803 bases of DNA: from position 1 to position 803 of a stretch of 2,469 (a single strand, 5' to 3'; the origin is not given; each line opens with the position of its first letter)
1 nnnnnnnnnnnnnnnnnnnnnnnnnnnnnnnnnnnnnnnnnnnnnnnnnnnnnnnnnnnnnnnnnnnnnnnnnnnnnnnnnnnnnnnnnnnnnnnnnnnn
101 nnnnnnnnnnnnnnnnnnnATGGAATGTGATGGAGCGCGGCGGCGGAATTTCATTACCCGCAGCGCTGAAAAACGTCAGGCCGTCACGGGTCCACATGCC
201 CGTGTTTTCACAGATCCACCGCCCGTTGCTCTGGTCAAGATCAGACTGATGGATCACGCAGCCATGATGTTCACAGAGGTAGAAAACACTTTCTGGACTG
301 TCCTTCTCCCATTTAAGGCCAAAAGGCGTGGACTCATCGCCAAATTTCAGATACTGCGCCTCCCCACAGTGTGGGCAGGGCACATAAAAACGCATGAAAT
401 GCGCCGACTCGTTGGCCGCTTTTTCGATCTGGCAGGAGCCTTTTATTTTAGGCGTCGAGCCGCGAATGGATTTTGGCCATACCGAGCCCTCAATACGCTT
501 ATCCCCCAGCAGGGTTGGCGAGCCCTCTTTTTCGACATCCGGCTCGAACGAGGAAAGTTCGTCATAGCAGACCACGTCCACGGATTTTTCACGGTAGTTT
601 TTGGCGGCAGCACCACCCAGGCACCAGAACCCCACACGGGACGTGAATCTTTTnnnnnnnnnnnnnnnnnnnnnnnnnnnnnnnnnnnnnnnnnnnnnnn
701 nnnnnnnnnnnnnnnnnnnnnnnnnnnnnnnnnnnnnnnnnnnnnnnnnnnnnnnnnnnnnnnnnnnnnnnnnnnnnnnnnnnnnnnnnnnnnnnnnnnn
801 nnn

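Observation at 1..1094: Terminase large subunit gene is missing from the ORF track; two long plus-strand ORFs are antisense shadows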

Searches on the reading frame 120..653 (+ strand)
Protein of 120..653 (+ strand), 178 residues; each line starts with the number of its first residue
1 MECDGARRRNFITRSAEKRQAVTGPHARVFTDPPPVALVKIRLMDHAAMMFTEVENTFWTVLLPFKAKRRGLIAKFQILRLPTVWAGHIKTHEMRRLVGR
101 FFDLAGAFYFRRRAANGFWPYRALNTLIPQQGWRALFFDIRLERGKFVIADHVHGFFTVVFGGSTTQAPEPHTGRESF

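Call 9: search_protein_families(proteins=[window:120-653:+], library=phrogs)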
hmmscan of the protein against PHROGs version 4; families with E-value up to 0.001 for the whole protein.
window:120-653:+ (178 aa): 0 families

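Call 10: search_protein_families(proteins=[window:120-653:+], library=ncbifam)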
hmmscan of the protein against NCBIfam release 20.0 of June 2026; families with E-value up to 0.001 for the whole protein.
window:120-653:+ (178 aa): 0 families

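Call 42: find_encoding_contigs(protein=P0001, flank=3000, max_places=3)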
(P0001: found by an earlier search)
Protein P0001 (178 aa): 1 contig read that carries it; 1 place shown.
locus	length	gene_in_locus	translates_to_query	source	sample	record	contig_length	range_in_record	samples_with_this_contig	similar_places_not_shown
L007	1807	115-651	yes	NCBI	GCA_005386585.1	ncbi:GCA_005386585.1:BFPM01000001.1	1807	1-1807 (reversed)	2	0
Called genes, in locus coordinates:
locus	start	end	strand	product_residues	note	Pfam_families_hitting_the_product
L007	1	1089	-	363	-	PF05876:GpA_ATPase, PF20454:GpA_nuclease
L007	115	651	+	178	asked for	-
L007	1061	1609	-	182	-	PF07471:Phage_Nu1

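Call 43: find_encoding_contigs(protein=P0003, flank=3000, max_places=4)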
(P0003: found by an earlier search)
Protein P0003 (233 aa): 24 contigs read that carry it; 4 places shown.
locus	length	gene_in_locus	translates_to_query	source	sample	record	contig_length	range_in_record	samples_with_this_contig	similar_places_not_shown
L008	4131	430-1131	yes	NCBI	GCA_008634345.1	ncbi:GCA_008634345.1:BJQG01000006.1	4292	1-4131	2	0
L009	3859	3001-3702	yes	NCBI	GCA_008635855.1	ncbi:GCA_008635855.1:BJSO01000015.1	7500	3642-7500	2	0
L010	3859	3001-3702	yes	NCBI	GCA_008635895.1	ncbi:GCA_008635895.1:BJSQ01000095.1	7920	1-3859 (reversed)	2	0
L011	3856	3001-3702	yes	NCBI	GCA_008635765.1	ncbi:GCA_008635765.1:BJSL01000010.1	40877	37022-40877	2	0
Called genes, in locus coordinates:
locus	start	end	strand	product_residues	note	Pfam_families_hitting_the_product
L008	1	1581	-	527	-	PF05876:GpA_ATPase, PF20454:GpA_nuclease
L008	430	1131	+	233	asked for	-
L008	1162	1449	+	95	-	-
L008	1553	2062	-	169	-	PF07471:Phage_Nu1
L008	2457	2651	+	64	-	PF13132:DUF3950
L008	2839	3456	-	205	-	PF09669:Phage_pRha, PF10549:ORF11CD3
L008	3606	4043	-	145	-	PF03245:Phage_lysis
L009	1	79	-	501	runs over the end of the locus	PF25145:NfeD1b_N (weak), PF01343:Peptidase_S49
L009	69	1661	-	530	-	PF05136:Phage_portal_2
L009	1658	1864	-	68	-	PF02831:gpW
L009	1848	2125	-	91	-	PF20454:GpA_nuclease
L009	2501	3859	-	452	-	PF05876:GpA_ATPase, PF20454:GpA_nuclease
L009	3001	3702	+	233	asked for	-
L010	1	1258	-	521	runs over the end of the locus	PF05136:Phage_portal_2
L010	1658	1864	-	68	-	PF02831:gpW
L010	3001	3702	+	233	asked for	-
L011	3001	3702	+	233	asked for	-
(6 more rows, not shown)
